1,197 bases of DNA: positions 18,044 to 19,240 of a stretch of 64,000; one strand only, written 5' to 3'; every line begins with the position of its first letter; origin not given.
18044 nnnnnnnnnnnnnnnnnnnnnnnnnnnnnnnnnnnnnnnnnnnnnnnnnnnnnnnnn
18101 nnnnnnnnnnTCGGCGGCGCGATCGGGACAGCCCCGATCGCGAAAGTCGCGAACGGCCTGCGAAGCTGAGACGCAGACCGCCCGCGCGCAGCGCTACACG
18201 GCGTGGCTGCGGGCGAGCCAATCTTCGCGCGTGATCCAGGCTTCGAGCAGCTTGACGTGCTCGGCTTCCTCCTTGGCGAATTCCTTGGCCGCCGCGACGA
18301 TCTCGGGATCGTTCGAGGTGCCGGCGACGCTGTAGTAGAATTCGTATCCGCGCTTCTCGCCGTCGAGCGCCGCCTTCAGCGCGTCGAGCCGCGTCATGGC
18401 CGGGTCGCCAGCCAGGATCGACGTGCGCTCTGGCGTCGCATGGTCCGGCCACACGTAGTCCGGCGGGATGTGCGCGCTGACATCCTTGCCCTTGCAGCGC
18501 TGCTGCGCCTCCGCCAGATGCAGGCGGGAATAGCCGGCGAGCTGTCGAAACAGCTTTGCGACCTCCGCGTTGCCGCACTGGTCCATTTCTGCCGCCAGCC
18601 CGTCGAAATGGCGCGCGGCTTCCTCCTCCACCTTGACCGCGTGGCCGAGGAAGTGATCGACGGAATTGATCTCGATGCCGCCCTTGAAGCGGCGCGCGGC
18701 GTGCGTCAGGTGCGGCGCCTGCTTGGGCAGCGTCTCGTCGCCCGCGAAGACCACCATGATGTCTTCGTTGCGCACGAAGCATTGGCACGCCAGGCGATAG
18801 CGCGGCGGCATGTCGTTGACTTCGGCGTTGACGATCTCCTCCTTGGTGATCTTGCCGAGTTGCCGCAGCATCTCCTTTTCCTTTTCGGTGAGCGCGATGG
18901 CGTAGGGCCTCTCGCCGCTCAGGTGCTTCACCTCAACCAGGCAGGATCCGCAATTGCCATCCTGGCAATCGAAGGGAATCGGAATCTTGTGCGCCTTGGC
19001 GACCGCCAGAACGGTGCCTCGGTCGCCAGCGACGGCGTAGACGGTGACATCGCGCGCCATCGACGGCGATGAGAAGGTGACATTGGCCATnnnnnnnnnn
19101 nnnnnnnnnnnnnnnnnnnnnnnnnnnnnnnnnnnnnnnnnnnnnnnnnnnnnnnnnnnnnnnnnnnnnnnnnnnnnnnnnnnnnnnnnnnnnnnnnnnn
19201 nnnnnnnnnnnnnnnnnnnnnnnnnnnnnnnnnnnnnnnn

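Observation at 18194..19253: Sigma-54-driven fusion of a long-insert 2Fe-2S ferredoxin with a ferritin/rubrerythrin-like domain, a possible nitrogenase/oxygen-protection factor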

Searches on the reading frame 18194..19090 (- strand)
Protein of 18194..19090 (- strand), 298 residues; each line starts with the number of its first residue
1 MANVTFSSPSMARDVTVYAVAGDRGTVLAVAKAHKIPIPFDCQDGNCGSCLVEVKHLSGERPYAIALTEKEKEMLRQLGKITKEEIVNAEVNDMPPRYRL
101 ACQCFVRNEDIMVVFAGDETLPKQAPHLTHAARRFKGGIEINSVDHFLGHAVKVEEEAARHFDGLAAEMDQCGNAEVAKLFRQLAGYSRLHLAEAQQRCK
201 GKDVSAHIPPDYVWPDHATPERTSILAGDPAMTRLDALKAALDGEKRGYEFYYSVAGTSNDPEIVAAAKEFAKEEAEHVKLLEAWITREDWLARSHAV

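Call 4: search_protein_families(library=pfam, proteins=[window:18197-19090:-], max_evalue=1)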
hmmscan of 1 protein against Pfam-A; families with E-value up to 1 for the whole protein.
window:18197-19090:- (298 aa): 6 families
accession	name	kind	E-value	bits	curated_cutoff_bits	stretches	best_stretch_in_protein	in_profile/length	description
PF00111.32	Fer2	-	5.2e-10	39.6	21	1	19-105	10-75/77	2Fe-2S iron-sulfur cluster binding domain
PF02915.23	Rubrerythrin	-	2.3e-08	34.9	22.8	2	236-288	1-55/137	Rubrerythrin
PF13668.12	Ferritin_2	-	0.00072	20.2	24.7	1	235-287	3-64/138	Ferritin-like domain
PF09537.16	DUF2383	-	0.0074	16.9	30.8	1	235-288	3-56/111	Domain of unknown function (DUF2383)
PF00210.30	Ferritin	-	0.076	13.4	24.5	1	233-287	80-137/142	Ferritin-like domain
PF18478.7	PIN_10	-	0.14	12.7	26.2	1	170-242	6-72/84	PIN like domain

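Call 5: search_protein_families(library=ncbifam, proteins=[window:18197-19090:-], max_evalue=1)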
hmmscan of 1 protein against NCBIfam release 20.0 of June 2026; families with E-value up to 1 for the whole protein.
window:18197-19090:- (298 aa): 12 families
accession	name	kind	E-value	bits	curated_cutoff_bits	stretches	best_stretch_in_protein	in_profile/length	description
NF040810.1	BenC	equivalog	7e-05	22.1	430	1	16-56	12-52/333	benzoate 1,2-dioxygenase electron transfer component BenC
NF007985.1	PRK10713.1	equivalog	0.00061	19.3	75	1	23-55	15-47/81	class I ribonucleotide reductase maintenance protein YfaE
NF004317.0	PRK05713.1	equivalog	0.0012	18.2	338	1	19-66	12-60/312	iron-sulfur-binding ferredoxin reductase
NF041393.1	Frdxn_Halo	equivalog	0.0016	18.3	150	1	24-72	45-93/128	ferredoxin Fer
NF008822.0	PRK11872.1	equivalog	0.0035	16.4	402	1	15-55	13-53/341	anthranilate 1,2-dioxygenase electron transfer component AntC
TIGR02160.1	PA_CoA_Oxy5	hypoth_equivalog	0.0052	15.6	420.8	1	18-56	276-314/352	1,2-phenylacetyl-CoA epoxidase subunit PaaE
TIGR02007.1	fdx_isc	equivalog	0.0099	16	132.1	1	26-113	25-97/110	ISC system 2Fe-2S type ferredoxin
TIGR02008.1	fdx_plant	subfamily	0.011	15.5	81.15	1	22-55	20-53/97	ferredoxin [2Fe-2S]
NF058679.1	EncB_fam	subfamily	0.021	14.8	90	1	235-291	22-78/117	encapsulin nanocompartment ferritin-likeEncB family encapsulin nanocompartment ferritin-like cargo protein cargo protein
NF045676.1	FeExpMbfA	equivalog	0.023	14.1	450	1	147-283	12-145/318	iron exporter MbfA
NF007964.0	PRK10684.1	equivalog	0.059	12.3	383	1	25-71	267-313/333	NADH oxidoreductase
NF058678.1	EncB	exception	0.16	12.1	210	0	248-280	25-57/160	encapsulin nanocompartment ferritin-like cargo protein EncB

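Call 6: find_homologous_proteins(query=window:18197-19090:-)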
Query window:18197-19090:- (298 aa): 1059 proteins with E <= 0.001 among 3543 candidates; the best 120 are listed.
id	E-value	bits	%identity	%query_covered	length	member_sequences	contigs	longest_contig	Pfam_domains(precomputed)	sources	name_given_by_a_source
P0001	3.4e-199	678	100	100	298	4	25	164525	PF02915.24,PF00111.33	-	-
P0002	8.5e-178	608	89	100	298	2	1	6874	PF00111.33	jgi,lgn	-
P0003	3.1e-159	547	80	100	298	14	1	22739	PF02915.24,PF00111.33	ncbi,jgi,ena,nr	ncbi:MAG TPA: 2Fe-2S iron-sulfur cluster-binding protein [Rhodoblastus sp.]|nr:2Fe-2S iron-sulfur cl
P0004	2.3e-156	538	78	99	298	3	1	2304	PF02915.24,PF00111.33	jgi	jgi:ferredoxin/rubrerythrin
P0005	9.5e-156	536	77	100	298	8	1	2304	PF02915.24,PF00111.33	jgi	-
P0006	4.9e-155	533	77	100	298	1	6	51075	PF02915.24,PF00111.33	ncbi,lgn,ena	-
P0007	3.7e-153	527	77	100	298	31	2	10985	PF02915.24,PF00111.33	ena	-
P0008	4.7e-153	527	78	99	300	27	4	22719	PF02915.24,PF00111.33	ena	-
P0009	1.1e-152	526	77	100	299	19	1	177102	PF02915.24,PF00111.33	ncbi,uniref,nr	ncbi:2Fe-2S iron-sulfur cluster-binding protein [Rhodoblastus sp. 17X3]|uniref:2Fe-2S iron-sulfur cl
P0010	6.3e-152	523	77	100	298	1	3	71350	PF02915.24,PF00111.33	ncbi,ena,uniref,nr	ncbi:2Fe-2S iron-sulfur cluster-binding protein [uncultured Rhodoblastus sp.]|uniref:2Fe-2S iron-sul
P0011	2.1e-151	521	77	100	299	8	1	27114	PF02915.24,PF00111.33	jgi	jgi:rubrerythrin/ferredoxin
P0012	4.6e-151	520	77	99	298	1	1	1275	PF02915.24,PF00111.33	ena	-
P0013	5.2e-151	520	77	99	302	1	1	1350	PF02915.24,PF00111.33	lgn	-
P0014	3.8e-150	517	76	99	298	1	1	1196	PF02915.24,PF00111.33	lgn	-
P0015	5.1e-150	517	77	100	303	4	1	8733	PF02915.24,PF00111.33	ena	-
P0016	6.3e-150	516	76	99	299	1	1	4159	PF02915.24,PF00111.33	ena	-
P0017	1.8e-149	515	75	100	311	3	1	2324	PF02915.24,PF00111.33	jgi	jgi:rubrerythrin/ferredoxin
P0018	2.8e-149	514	76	99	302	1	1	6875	PF02915.24,PF00111.33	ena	-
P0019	4.7e-149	514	76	100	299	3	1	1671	PF02915.24,PF00111.33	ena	-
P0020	6.1e-149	513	76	100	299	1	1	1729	PF02915.24,PF00111.33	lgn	-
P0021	7.1e-149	513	75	100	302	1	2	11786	PF02915.24,PF00111.33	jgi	jgi:rubrerythrin/ferredoxin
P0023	1.5e-148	512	76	99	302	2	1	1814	PF02915.24,PF00111.33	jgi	jgi:rubrerythrin/ferredoxin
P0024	1.6e-148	512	76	99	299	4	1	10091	PF02915.24,PF00111.33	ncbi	ncbi:MAG: 2Fe-2S iron-sulfur cluster-binding protein [Methylocystis sp.]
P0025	2.0e-148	512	76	99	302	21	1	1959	PF02915.24,PF00111.33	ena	-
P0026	2.1e-148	512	76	100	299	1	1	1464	PF02915.24,PF00111.33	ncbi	-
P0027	2.5e-148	511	74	100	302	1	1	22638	PF02915.24,PF00111.33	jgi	jgi:rubrerythrin/ferredoxin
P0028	2.5e-148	511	76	99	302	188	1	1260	PF02915.24,PF00111.33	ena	-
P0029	2.5e-148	511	75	100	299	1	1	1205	PF02915.24,PF00111.33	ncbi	-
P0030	2.7e-148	511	75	100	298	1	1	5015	PF02915.24,PF00111.33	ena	-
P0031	3.2e-148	511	77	98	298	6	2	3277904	PF02915.24,PF00111.33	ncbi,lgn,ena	-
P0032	4.1e-148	511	75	99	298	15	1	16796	PF02915.24,PF00111.33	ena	-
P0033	4.6e-148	510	73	100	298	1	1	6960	PF02915.24,PF00111.33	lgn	-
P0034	6.2e-148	510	74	100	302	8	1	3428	PF02915.24,PF00111.33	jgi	jgi:rubrerythrin/ferredoxin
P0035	7.0e-148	510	75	100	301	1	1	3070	PF02915.24,PF00111.33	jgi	-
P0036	7.7e-148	510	76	99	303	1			PF02915.24,PF00111.33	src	-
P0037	7.8e-148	510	76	99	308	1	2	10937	PF02915.24,PF00111.33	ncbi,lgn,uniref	ncbi:2Fe-2S iron-sulfur cluster-binding protein [Bradyrhizobium sp.]|uniref:2Fe-2S iron-sulfur clust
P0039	1.6e-147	509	74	99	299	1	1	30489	PF02915.24,PF00111.33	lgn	-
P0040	1.9e-147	508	75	99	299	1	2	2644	PF02915.24,PF00111.33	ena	-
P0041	2.0e-147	508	75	100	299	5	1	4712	PF02915.24,PF00111.33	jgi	jgi:rubrerythrin/ferredoxin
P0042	5.5e-147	507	74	100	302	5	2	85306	PF02915.24,PF00111.33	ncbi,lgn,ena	-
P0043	6.8e-147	507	76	98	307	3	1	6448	PF02915.24,PF00111.33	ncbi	-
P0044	6.8e-147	507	75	99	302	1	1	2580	PF02915.24,PF00111.33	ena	-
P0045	7.3e-147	506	74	100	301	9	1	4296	PF02915.24,PF00111.33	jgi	jgi:rubrerythrin/ferredoxin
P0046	7.5e-147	506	74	97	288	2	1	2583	PF02915.24,PF00111.33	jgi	jgi:rubrerythrin/ferredoxin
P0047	1.5e-146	505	76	99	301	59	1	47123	PF02915.24,PF00111.33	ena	-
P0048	1.6e-146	505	75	98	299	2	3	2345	PF02915.24,PF00111.33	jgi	jgi:rubrerythrin/ferredoxin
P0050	1.8e-146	505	76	99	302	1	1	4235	PF02915.24,PF00111.33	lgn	-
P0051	2.1e-146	505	74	100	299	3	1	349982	PF02915.24,PF00111.33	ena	-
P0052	2.3e-146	505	75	99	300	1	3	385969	PF02915.24,PF00111.33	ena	-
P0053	3.4e-146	504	76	100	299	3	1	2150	PF02915.24,PF00111.33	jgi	jgi:ferredoxin/rubrerythrin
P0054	4.8e-146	504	75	99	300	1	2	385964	PF02915.24,PF00111.33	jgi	-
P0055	4.9e-146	504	74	99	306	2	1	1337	PF02915.24,PF00111.33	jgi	jgi:rubrerythrin/ferredoxin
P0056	5.3e-146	504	74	100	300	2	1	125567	PF02915.24,PF00111.33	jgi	-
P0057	5.5e-146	504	75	100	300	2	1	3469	PF02915.24,PF00111.33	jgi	-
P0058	5.6e-146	504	75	98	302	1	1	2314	PF02915.24,PF00111.33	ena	-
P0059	7.9e-146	503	75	99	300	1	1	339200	PF02915.24,PF00111.33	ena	-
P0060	8.4e-146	503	74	100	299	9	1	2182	PF02915.24,PF00111.33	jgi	jgi:rubrerythrin/ferredoxin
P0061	8.8e-146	503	73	100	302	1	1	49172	PF02915.24,PF00111.33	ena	-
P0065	1.4e-145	502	76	98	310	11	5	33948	PF02915.24,PF00111.33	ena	-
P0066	1.6e-145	502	74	98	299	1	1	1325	PF02915.24,PF00111.33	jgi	jgi:rubrerythrin/ferredoxin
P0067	1.7e-145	502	73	100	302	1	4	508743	PF02915.24,PF00111.33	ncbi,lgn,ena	ncbi:MAG: ferritin family protein [Bradyrhizobium sp.]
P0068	2.5e-145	501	74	99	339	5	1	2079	PF02915.24,PF00111.33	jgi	jgi:rubrerythrin/ferredoxin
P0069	2.8e-145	501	74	99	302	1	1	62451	PF02915.24,PF00111.33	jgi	jgi:ferredoxin/rubrerythrin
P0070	3.6e-145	501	74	100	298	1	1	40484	PF02915.24,PF00111.33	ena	-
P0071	3.7e-145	501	75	99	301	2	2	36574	PF02915.24,PF00111.33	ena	-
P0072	4.6e-145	501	75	99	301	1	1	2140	PF02915.24,PF00111.33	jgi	-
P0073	5.5e-145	500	73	100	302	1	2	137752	PF02915.24,PF00111.33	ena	-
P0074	6.5e-145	500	75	98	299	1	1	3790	PF02915.24,PF00111.33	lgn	-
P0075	7.3e-145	500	73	99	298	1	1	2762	PF02915.24,PF00111.33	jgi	jgi:rubrerythrin/ferredoxin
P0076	8.0e-145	500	75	99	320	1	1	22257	PF09537.17,PF02915.24,PF00111.33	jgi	-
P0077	8.0e-145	500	73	100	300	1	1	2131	PF02915.24,PF00111.33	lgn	-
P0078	1.1e-144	499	75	98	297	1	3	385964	PF02915.24,PF00111.33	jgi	jgi:rubrerythrin/ferredoxin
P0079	1.1e-144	499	76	96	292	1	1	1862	PF02915.24,PF00111.33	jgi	-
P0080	1.7e-144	499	75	100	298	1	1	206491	PF02915.24,PF00111.33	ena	-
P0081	2.1e-144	498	72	99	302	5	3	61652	PF02915.24,PF00111.33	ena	-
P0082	3.3e-144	498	74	98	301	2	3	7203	PF02915.24,PF00111.33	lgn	-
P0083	3.9e-144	497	74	99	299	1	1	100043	PF02915.24,PF00111.33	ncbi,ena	-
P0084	4.4e-144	497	75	98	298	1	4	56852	PF02915.24,PF00111.33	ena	-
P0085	5.8e-144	497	73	100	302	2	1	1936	PF02915.24,PF00111.33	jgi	jgi:rubrerythrin/ferredoxin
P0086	7.0e-144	497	74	99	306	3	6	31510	PF02915.24,PF00111.33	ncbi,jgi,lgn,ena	ncbi:MAG: 2Fe-2S iron-sulfur cluster-binding protein [Xanthobacteraceae bacterium]|jgi:rubrerythrin/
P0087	7.4e-144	497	73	99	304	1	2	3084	PF02915.24,PF00111.33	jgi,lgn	-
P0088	7.5e-144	497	73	99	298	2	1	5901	PF02915.24,PF00111.33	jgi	jgi:rubrerythrin/ferredoxin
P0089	7.8e-144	496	74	98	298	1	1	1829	PF02915.24,PF00111.33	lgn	-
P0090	8.1e-144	496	72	100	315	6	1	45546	PF02915.24,PF00111.33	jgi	-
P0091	9.9e-144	496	76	95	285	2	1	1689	PF02915.24,PF00111.33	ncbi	-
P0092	1.2e-143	496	74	99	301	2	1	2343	PF02915.24,PF00111.33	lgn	-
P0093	1.5e-143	496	74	100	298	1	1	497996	PF02915.24,PF00111.33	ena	-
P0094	1.6e-143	495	76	98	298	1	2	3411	PF02915.24,PF00111.33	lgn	-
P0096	2.1e-143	495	75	99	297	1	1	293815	PF02915.24,PF00111.33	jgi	-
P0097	2.2e-143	495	75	97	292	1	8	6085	PF02915.24,PF00111.33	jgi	jgi:rubrerythrin/ferredoxin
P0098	2.6e-143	495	74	98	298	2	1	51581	PF02915.24,PF00111.33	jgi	jgi:rubrerythrin/ferredoxin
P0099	3.4e-143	494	72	100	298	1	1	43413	PF02915.24,PF00111.33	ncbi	-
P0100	3.7e-143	494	74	99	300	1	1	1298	PF02915.24,PF00111.33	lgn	-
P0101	4.3e-143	494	74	98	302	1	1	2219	PF02915.24,PF00111.33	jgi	jgi:rubrerythrin/ferredoxin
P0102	5.9e-143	494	73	99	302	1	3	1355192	PF02915.24,PF00111.33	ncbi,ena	-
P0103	7.3e-143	493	74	97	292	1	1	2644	PF02915.24,PF00111.33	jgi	jgi:rubrerythrin/ferredoxin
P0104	7.6e-143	493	74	99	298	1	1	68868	PF02915.24,PF00111.33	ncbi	-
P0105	7.8e-143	493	73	100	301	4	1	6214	PF02915.24,PF00111.33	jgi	jgi:rubrerythrin/ferredoxin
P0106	1.0e-142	493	73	99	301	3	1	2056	PF02915.24,PF00111.33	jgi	-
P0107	1.0e-142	493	74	99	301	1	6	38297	PF02915.24,PF00111.33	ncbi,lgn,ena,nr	ncbi:MAG: 2Fe-2S iron-sulfur cluster binding domain-containing protein [Alphaproteobacteria bacteriu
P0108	1.2e-142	493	74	98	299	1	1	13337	PF02915.24,PF00111.33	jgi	jgi:rubrerythrin/ferredoxin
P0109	1.4e-142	492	74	98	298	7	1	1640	PF02915.24,PF00111.33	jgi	-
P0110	1.6e-142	492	72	99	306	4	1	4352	PF02915.24,PF00111.33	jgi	jgi:ferredoxin/rubrerythrin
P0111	1.7e-142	492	74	100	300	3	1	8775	PF02915.24,PF00111.33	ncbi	ncbi:MAG: ferritin family protein [Methylocystis sp.]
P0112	1.9e-142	492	72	100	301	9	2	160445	PF02915.24,PF00111.33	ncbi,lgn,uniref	ncbi:2Fe-2S iron-sulfur cluster-binding protein [Bradyrhizobium sp. HKCCYLS2038]|uniref:2Fe-2S iron-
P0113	2.0e-142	492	72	98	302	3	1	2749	PF02915.24,PF00111.33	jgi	jgi:rubrerythrin/ferredoxin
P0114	2.0e-142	492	74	99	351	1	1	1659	PF02915.24,PF00111.33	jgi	jgi:ferredoxin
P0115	2.2e-142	492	73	99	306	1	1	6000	PF02915.24,PF00111.33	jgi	jgi:ferredoxin/rubrerythrin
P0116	2.3e-142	492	73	99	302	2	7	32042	PF02915.24,PF00111.33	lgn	-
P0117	2.4e-142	492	72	100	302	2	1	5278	PF02915.24,PF00111.33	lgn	-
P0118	2.4e-142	492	72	99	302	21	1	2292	PF02915.24,PF00111.33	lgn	-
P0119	2.5e-142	492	74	99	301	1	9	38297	PF02915.24,PF00111.33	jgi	-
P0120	2.5e-142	492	74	99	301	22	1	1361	PF02915.24,PF00111.33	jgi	jgi:rubrerythrin/ferredoxin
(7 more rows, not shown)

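Call 8: search_solved_structures(query=window:18197-19090:-, max_evalue=0.01, show_alignments=4)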
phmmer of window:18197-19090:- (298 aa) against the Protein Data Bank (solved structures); distinct sequences matched with E-value up to 0.01: 5.
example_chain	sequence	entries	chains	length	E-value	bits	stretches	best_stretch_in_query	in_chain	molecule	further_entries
9iey_A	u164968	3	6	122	3.2e-37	131.7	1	1-118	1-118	Ferredoxin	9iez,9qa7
5ffi_A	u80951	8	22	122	1.6e-36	129.5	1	1-118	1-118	Dimeric (2Fe-2S) protein | Ferredoxin | Protein FeSII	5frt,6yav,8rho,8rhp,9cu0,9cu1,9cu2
9cu1_N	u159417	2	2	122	2.9e-35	125.3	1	1-118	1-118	Protein FeSII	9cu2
2oh3_A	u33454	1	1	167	7.5e-20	74.8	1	145-288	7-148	COG1633: Uncharacterized conserved protein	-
1vjx_A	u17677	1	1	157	0.0043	19.8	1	144-283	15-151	putative ferritin-like diiron-carboxylate protein TM1526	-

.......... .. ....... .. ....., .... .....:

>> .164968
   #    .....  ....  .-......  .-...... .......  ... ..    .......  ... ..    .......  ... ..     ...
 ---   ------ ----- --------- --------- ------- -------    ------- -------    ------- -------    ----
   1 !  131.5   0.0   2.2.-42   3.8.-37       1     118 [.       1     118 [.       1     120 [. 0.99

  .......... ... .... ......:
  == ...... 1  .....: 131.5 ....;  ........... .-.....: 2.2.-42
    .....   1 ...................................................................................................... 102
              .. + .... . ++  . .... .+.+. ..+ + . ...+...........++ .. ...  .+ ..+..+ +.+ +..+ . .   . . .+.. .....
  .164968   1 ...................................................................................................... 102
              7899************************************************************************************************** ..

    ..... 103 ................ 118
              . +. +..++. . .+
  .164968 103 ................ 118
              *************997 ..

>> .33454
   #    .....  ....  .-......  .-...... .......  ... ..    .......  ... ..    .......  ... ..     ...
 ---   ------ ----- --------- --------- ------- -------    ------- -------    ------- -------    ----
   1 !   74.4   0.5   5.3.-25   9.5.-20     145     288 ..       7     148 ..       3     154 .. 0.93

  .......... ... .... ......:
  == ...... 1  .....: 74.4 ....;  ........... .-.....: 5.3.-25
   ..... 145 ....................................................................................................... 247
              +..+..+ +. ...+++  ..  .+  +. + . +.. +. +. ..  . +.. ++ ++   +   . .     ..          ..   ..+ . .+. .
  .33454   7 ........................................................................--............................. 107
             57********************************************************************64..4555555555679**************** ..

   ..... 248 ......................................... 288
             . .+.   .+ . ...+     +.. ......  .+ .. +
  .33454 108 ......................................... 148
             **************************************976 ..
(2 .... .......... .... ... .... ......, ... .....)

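Call 10: find_encoding_contigs(protein=window:18194-19090:-, flank=10000, max_places=6)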
Protein window:18194-19090:- (298 aa): 23 contigs read that carry it; 6 places shown.
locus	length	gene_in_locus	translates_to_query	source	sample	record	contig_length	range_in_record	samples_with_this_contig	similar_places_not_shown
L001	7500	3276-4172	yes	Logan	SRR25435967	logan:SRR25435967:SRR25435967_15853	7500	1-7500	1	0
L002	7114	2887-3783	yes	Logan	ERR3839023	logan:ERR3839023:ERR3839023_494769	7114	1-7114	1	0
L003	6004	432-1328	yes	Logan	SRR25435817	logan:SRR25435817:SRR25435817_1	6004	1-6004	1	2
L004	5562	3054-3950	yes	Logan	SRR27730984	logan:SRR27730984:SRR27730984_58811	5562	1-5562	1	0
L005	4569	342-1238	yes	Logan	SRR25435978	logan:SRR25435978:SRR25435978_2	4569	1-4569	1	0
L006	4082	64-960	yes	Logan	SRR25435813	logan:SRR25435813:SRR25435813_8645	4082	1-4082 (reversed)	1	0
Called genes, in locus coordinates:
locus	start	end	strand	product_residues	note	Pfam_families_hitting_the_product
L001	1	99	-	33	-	?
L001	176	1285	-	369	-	PF13353:Fer4_12 (faint), PF04055:Radical_SAM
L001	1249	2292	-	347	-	PF00152:tRNA-synt_2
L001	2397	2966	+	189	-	PF08207:EFP_N, PF01132:EFP, PF09285:Elong-fact-P_C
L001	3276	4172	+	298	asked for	PF00111:Fer2, PF02915:Rubrerythrin (faint)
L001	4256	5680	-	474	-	PF10009:DUF2252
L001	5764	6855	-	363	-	PF08240:ADH_N, PF00107:ADH_zinc_N, PF13602:ADH_zinc_N_2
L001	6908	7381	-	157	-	PF20587:DUF6789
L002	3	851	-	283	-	?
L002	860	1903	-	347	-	PF00152:tRNA-synt_2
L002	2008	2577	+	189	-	PF08207:EFP_N, PF01132:EFP, PF09285:Elong-fact-P_C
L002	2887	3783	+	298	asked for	PF00111:Fer2, PF02915:Rubrerythrin (faint)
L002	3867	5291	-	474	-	PF10009:DUF2252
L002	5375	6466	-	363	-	PF08240:ADH_N, PF00107:ADH_zinc_N, PF13602:ADH_zinc_N_2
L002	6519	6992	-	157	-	PF20587:DUF6789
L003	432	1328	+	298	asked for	PF00111:Fer2, PF02915:Rubrerythrin (faint)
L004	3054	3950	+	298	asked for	PF00111:Fer2, PF02915:Rubrerythrin (faint)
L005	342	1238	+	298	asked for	PF00111:Fer2, PF02915:Rubrerythrin (faint)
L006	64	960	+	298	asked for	PF00111:Fer2, PF02915:Rubrerythrin (faint)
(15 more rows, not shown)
